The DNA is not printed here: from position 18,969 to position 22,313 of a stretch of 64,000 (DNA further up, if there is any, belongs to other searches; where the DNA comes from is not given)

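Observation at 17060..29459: Seven-gene operon: CBM-fused giant SBP, two permease pairs, an NHL/Yip1 membrane protein and a ~1000-aa secreted unknown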

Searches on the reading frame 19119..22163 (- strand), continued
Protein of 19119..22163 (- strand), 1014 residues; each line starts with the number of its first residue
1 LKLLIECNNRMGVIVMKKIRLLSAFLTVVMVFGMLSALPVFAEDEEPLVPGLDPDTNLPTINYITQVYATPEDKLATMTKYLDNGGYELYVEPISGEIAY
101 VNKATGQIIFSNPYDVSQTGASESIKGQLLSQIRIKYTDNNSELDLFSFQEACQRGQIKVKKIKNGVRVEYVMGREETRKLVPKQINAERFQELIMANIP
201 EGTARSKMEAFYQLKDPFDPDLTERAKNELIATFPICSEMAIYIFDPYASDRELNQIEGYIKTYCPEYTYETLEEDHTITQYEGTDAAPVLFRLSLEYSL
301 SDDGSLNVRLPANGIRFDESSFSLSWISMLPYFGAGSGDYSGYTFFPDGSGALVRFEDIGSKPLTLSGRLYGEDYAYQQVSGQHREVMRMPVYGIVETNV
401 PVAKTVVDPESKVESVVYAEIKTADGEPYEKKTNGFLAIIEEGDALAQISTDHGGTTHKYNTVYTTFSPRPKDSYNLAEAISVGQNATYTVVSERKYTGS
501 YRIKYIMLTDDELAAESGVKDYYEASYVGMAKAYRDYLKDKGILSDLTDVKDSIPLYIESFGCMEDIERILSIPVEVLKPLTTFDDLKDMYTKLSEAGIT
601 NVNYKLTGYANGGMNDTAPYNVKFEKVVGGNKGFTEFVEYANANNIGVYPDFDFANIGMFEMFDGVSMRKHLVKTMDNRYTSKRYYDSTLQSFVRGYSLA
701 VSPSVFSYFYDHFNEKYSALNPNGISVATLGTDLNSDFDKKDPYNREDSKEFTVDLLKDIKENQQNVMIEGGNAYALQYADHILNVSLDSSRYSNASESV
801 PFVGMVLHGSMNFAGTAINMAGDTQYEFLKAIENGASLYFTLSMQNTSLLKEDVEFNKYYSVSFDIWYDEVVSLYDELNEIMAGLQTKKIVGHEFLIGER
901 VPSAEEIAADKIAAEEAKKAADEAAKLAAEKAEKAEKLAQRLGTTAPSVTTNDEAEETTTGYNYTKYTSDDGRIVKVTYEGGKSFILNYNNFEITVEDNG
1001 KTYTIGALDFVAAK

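Call 27: predict_structure(alignment_id=A1)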
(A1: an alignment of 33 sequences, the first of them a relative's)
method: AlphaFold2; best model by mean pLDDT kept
length: 999 residues; sequences in the alignment: 33
mean_pLDDT: 78.5   pTM: 0.76
mean pLDDT of the five models: 78.5, 76.4, 74.9, 72.7, 70.5
residues with pLDDT >= 90: 307; 70-90: 459; 50-70: 115; < 50: 118
segments of 3 or more residues with pLDDT < 50: 1-31, 357-373, 387-390, 401-414, 464-469, 673-677, 719-725, 727-733, 776-781, 928-946
pLDDT, mean of each block of 10 residues (from residue 1): 41 37 30 69 81 84 90 92 91 88 86 92 81 89 87 88 73 91 87 90 85 85 89 79 86 81 76 74 91 82 73 86 78 71 77 59 36 72 63 56 45 60 81 80 86 66 48 57 78 89 87 92 91 90 94 83 93 97 96 84 84 94 96 92 77 78 65 51 78 91 94 71 45 66 92 80 89 59 74 92 87 92 95 85 87 96 94 91 85 83 82 77 56 31 46 81 91 90 86 88
secondary structure, 60 per line:
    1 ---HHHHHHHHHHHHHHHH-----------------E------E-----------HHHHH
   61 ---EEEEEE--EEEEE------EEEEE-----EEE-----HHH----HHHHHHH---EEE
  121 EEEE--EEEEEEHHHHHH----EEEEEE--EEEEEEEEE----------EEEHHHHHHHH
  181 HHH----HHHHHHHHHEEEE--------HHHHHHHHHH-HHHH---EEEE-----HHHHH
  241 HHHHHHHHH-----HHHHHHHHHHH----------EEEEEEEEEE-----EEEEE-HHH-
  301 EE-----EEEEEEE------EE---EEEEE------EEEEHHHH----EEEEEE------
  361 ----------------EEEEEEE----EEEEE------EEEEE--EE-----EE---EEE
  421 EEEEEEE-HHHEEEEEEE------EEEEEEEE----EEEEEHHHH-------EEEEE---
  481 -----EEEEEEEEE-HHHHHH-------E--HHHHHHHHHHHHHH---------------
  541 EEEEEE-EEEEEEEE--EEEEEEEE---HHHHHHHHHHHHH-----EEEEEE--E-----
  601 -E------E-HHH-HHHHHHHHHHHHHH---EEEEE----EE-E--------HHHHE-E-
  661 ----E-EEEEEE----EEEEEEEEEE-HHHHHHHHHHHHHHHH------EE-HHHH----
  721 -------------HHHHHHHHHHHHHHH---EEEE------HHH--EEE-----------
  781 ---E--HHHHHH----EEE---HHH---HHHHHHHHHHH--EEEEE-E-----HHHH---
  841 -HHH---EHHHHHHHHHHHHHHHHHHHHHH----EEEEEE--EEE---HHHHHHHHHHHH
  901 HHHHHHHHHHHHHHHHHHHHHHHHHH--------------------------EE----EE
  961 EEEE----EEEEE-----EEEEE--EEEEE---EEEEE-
elements in order (helices of 4 or more, strands of 3 or more residues): H4-19 H56-60 E64-69 E72-76 E83-87 E93-95 H108-114 E118-124 E127-132 H133-138 E143-148 E151-159 E170-172 H173-183 H188-196 E197-200 H209-218 H220-223 E227-230 H236-249 H255-265 E276-285 E291-295 E308-314 E326-330 E337-340 H341-344 E349-354 E377-383 E388-392 E399-403 E418-427 E432-438 E445-452 E457-461 H462-465 E473-477 E486-494 H496-501 H512-525 E541-546 E548-555 E558-565 H569-581 E587-592 H615-628 E632-636 H653-656 E667-672 E677-686 H688-703 H713-716 H734-748 E752-755 E767-769 H787-792 E797-799 H809-819 E822-826 H834-837 H849-870 E875-880 E883-885 H889-926 E959-964 E969-973 E979-983 E986-990 E994-998

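Call 29: fold_search(model_id=the predicted structure, library=pdb)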
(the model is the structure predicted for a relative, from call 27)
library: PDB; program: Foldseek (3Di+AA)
matches with E <= 10: 1130; with E <= 0.001: 342
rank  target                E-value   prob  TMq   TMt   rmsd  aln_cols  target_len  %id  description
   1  5opq_A                8.5e-27  1.00  0.46  0.67   7.4       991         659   11  A 3,6-anhydro-D-galactosidase produced by Zobellia galactanivorans. This is an exo-lytic enzyme that hydrolyzes termin (released 2017-11-29)
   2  5opq_D                3.2e-26  1.00  0.46  0.67   8.2       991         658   11  A 3,6-anhydro-D-galactosidase produced by Zobellia galactanivorans. This is an exo-lytic enzyme that hydrolyzes termin (released 2017-11-29)
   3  8rzk_A                4.6e-25  1.00  0.46  0.68   7.8       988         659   11  The Michaelis complex of ZgGH129 D486N from Zobellia galactanivorans with neo-b/k-oligo-carrageenan tetrasaccharide (b (released 2024-07-31)
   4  5wzn_A                2.5e-19  1.00  0.45  0.68   8.8       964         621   10  Alpha-N-acetylgalactosaminidase NagBb from Bifidobacterium bifidum - GalNAc complex (released 2017-06-07)
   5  5wzr_A                2.6e-19  1.00  0.45  0.68   8.8       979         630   10  Alpha-N-acetylgalactosaminidase NagBb from Bifidobacterium bifidum - Gal-NHAc-DNJ complex (released 2017-06-07)
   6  5wzr_B                3.7e-19  1.00  0.46  0.69   8.0       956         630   10  Alpha-N-acetylgalactosaminidase NagBb from Bifidobacterium bifidum - Gal-NHAc-DNJ complex (released 2017-06-07)
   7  5wzp_A                4.5e-19  1.00  0.44  0.69   8.7       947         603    9  Alpha-N-acetylgalactosaminidase NagBb from Bifidobacterium bifidum - ligand free (released 2017-06-07)
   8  5wzq_A                8.8e-19  1.00  0.44  0.67   9.3       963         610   10  Alpha-N-acetylgalactosaminidase NagBb from Bifidobacterium bifidum - quadruple mutant (released 2017-06-07)
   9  5wzp_B                1.9e-18  1.00  0.44  0.68   8.5       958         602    9  Alpha-N-acetylgalactosaminidase NagBb from Bifidobacterium bifidum - ligand free (released 2017-06-07)
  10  5wzq_B                2.3e-18  1.00  0.44  0.68   8.1       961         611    9  Alpha-N-acetylgalactosaminidase NagBb from Bifidobacterium bifidum - quadruple mutant (released 2017-06-07)
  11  5wzn_B                5.3e-18  1.00  0.46  0.69   8.0       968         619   10  Alpha-N-acetylgalactosaminidase NagBb from Bifidobacterium bifidum - GalNAc complex (released 2017-06-07)
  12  5a58_A                5.5e-13  1.00  0.37  0.34  12.3      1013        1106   11  The structure of GH101 D764N mutant from Streptococcus pneumoniae TIGR4 in complex with serinyl T-antigen (released 2015-09-02)
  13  5a59_A                6.1e-13  1.00  0.36  0.33  13.2      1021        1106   10  The structure of GH101 E796Q mutant from Streptococcus pneumoniae TIGR4 in complex with T-antigen (released 2015-09-02)
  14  6qfk_A                8.7e-13  1.00  0.35  0.27  14.5       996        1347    8  EngBF DARPin Fusion 4b G10 (released 2019-11-06)
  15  6qev_B                9.6e-13  1.00  0.36  0.28  13.9       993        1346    9  EngBF DARPin Fusion 4b B6 (released 2019-11-06)
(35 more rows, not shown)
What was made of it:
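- On GH129 / DagB-like glycoside hydrolases: Foldseek: 5opq E 8.5e-27, 5wzn E 2.5e-19, TM-score on the target 0.67-0.69 (call 29).
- The AF2 model matches GH129-like DagB and NagBb (Foldseek E 8.5e-27 and 2.5e-19, TM-score on the target 0.67-0.69), then GH101, GH31 and GH36 (calls 27, 29).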

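Call 30: search_protein_families(library=pfam, proteins=[window:19119-22118:-], max_evalue=10)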
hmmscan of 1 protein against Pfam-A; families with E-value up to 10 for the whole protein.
window:19119-22118:- (999 aa): 4 families
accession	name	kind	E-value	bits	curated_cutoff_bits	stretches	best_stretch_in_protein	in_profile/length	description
PF18952.6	DUF5696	-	3.2e-148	495.4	25.6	2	255-881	4-576/612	Family of unknown function (DUF5696)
PF17564.7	DUF5470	-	0.064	13.9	25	1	460-483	41-64/73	Family of unknown function (DUF5470)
PF18534.6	HBD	-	0.065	13.9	32.9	1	497-549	13-63/84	Helical bundle domain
PF16731.10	GARP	-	0.86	9.5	27.4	1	890-943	26-82/193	Glutamic acid/alanine-rich protein of Trypanosoma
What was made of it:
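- On GH129 / DagB-like glycoside hydrolases: No Pfam GH129 or GH101 hit appears even at E <= 10 (call 30).
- DUF5696 gets no hit from the Pfam GH129 or GH101 models (call 30).
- Tried and rejected: It gave no GH family hit (call 30).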

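Call 33: search_dna_similar(query=window:19119-22118:-, collection=plasmids, mode=protein, max_evalue=0.00001)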
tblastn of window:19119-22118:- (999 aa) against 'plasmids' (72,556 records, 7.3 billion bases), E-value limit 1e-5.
Records with a match: 2; places in all: 2; records where one place covers at least 80% of the query: 1.
Best place of each record, by identity: <60% 2.
By first word of the organism name: Butyrivibrio 1; Paenibacillus 1.
By predicted mobility (MOB-suite, as given by PLSDB): non-mobilizable 2.
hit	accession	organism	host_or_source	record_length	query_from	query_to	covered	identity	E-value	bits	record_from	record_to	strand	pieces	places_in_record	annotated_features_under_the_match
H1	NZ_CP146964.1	Butyrivibrio fibrisolvens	Bovinae,Bovine rumen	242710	56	881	83%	27.2%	5e-69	260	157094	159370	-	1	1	DUF5696 domain-containing protein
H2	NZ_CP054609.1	Paenibacillus cellulosilyticus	cell culture,soil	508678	275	881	61%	25.5%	5e-35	153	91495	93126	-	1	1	DUF5696 domain-containing protein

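Call 34: get_annotated_region(hit=H1, flank=12000)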
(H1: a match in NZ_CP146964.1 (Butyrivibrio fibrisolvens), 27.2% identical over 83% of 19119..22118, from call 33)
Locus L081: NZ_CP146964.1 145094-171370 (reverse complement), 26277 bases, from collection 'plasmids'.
description: Butyrivibrio fibrisolvens strain D1 plasmid pNP243, complete sequence
organism: Butyrivibrio fibrisolvens (NCBI taxid 831)
taxonomy: Bacteria; Bacillota; Clostridia; Lachnospirales; Lachnospiraceae; Butyrivibrio; Butyrivibrio fibrisolvens
host: -; source: Bovinae,Bovine rumen; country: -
typing (MOB-suite, as given by PLSDB): non-mobilizable
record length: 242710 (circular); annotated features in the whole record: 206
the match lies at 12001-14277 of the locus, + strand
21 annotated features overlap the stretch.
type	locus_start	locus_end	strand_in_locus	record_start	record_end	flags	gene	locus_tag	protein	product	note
CDS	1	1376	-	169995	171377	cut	-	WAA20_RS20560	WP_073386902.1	response regulator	GO:0000160 - phosphorelay signal transduction system [Evidence IEA]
CDS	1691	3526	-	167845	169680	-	-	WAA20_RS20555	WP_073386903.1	histidine kinase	GO:0000160 - phosphorelay signal transduction system [Evidence IEA]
CDS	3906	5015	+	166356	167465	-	-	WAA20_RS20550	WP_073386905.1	glycoside hydrolase family 43 protein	-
CDS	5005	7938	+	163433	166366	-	-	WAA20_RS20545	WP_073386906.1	extracellular solute-binding protein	-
CDS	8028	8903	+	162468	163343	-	-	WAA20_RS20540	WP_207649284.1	sugar ABC transporter permease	-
CDS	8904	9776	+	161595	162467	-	-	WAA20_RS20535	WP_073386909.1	carbohydrate ABC transporter permease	GO:0008643 - carbohydrate transport [Evidence IEA]; GO:0055085 - transmembrane transport [Evidence IEA]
CDS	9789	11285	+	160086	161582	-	-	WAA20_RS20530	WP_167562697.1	NHL repeat-containing protein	-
CDS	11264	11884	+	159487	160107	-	-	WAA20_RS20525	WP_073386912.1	YIP1 family protein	-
CDS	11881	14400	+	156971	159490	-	-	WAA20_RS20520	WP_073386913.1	DUF5696 domain-containing protein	-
CDS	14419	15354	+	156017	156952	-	-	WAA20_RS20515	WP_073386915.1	sugar ABC transporter permease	-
CDS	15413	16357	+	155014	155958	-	-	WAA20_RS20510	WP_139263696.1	carbohydrate ABC transporter permease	GO:0008643 - carbohydrate transport [Evidence IEA]; GO:0055085 - transmembrane transport [Evidence IEA]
CDS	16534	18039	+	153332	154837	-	-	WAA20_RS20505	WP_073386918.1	extracellular solute-binding protein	-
CDS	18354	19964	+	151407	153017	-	-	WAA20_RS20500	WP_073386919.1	extracellular solute-binding protein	-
CDS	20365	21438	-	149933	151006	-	-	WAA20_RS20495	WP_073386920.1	J domain-containing protein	-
CDS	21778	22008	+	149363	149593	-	-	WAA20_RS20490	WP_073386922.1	hypothetical protein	-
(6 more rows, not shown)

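Call 35: get_annotated_region(hit=H2, flank=12000)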
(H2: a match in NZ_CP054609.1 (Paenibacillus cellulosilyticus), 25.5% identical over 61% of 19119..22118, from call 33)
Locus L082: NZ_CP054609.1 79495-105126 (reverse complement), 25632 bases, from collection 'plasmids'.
description: Paenibacillus cellulosilyticus strain KACC 14175 plasmid unnamed1, complete sequence
organism: Paenibacillus cellulosilyticus (NCBI taxid 375489)
taxonomy: Bacteria; Bacillota; Bacilli; Bacillales; Paenibacillaceae; Paenibacillus; Paenibacillus cellulosilyticus
host: -; source: cell culture,soil; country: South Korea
typing (MOB-suite, as given by PLSDB): non-mobilizable
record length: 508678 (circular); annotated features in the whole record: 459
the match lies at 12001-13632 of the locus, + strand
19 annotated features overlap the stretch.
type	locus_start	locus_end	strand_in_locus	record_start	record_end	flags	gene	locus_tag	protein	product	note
CDS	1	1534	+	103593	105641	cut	recG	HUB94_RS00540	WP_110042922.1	ATP-dependent DNA helicase RecG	GO:0006310 - DNA recombination [Evidence IEA]; GO:0006281 - DNA repair [Evidence IEA]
CDS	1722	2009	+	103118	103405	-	-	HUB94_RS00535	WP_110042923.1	stage VI sporulation protein F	-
CDS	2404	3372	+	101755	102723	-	-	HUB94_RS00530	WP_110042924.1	aldo/keto reductase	-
CDS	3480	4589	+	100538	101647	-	ugpC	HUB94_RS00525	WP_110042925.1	sn-glycerol-3-phosphate ABC transporter ATP-binding protein UgpC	-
CDS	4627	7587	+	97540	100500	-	-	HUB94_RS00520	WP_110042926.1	extracellular solute-binding protein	-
CDS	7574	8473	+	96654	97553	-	-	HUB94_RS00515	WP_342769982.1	sugar ABC transporter permease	-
CDS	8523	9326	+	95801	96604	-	-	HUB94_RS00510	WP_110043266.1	carbohydrate ABC transporter permease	GO:0008643 - carbohydrate transport [Evidence IEA]; GO:0055085 - transmembrane transport [Evidence IEA]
CDS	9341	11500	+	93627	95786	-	-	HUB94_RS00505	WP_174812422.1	YIP1 family protein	-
CDS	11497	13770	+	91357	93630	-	-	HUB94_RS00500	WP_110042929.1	DUF5696 domain-containing protein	-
CDS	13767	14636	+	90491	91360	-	-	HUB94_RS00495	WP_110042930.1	sugar ABC transporter permease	-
CDS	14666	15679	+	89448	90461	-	-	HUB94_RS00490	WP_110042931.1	carbohydrate ABC transporter permease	GO:0008643 - carbohydrate transport [Evidence IEA]; GO:0055085 - transmembrane transport [Evidence IEA]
CDS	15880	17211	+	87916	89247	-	-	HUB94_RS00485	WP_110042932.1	LLM class flavin-dependent oxidoreductase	-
CDS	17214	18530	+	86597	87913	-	-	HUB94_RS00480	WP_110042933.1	LLM class flavin-dependent oxidoreductase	-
CDS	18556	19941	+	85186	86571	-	-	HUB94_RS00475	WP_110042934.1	extracellular solute-binding protein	-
CDS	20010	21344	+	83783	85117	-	-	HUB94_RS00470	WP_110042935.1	LLM class flavin-dependent oxidoreductase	-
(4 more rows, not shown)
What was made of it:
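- On CUT1-type ABC sugar importer (TC 3.A.1.1): A UgpC-type gene directly precedes the cassette in P. cellulosilyticus (call 35).
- In Paenibacillus and Butyrivibrio the start and stop codons of neighbouring genes (Yip1/DUF5696, DUF5696/permease 2F) overlap by 4 nt (calls 34, 35). In P. cellulosilyticus an UgpC/MsmX-type ATPase gene directly precedes the giant SBP gene (call 35). Two copies lie on large plasmids, as is common for accessory catabolic loci (calls 33-35). Gene boundaries overlap (calls 34, 35).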

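Call 46: search_protein_families(library=pfam, alignment_id=A4, max_evalue=0.00001)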
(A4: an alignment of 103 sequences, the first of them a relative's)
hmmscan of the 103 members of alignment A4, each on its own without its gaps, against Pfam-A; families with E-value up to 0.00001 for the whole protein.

A. member 1, L001:323-1507:+ (395 aa): 2 families
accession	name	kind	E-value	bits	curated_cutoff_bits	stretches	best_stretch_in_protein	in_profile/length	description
PF00266.25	Aminotran_5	-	6.5e-79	266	21.5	1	6-368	1-370/371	Aminotransferase class-V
PF01212.27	Beta_elim_lyase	-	4.6e-06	26.6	27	1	52-210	37-204/288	Beta-eliminating lyase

B. families by the number of members that match (of 103 scanned): 55 families (the first 25 are shown)
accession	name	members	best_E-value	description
PF00266.25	Aminotran_5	15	2.8e-83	Aminotransferase class-V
PF00480.26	ROK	11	2.1e-66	ROK family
PF12917.13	YfbR-like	5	2.5e-69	5'-deoxynucleotidase YfbR-like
PF02557.22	VanY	5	2.7e-35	D-alanyl-D-alanine carboxypeptidase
PF13023.12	HD_3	5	9.7e-15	HD domain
PF00988.28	CPSase_sm_chain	4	1.9e-49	Carbamoyl-phosphate synthase small chain, CPSase domain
PF00117.34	GATase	4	1.7e-48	Glutamine amidotransferase class-I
PF03054.22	tRNA_Me_trans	3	6.5e-63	tRNA methyl transferase HUP domain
PF16499.11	Melibiase_2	3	6.5e-62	Alpha galactosidase A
PF14238.11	DUF4340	3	7.7e-23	Domain of unknown function (DUF4340)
PF20259.3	tRNA_Me_trans_M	3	2.2e-19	tRNA methyl transferase PRC-barrel domain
PF20258.4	tRNA_Me_trans_C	3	9.1e-16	Aminomethyltransferase beta-barrel domain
PF01869.26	BcrAD_BadFG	3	8.9e-10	BadF/BadG/BcrA/BcrD ATPase family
PF17801.7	Melibiase_C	3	1.9e-08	Alpha galactosidase C-terminal beta sandwich domain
PF01212.27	Beta_elim_lyase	3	2.1e-06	Beta-eliminating lyase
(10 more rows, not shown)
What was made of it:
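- Tried and rejected: The most frequent families were Aminotran_5 (15 ORFs), ROK (11), GH27 (3) and GH123 (2) (call 46).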
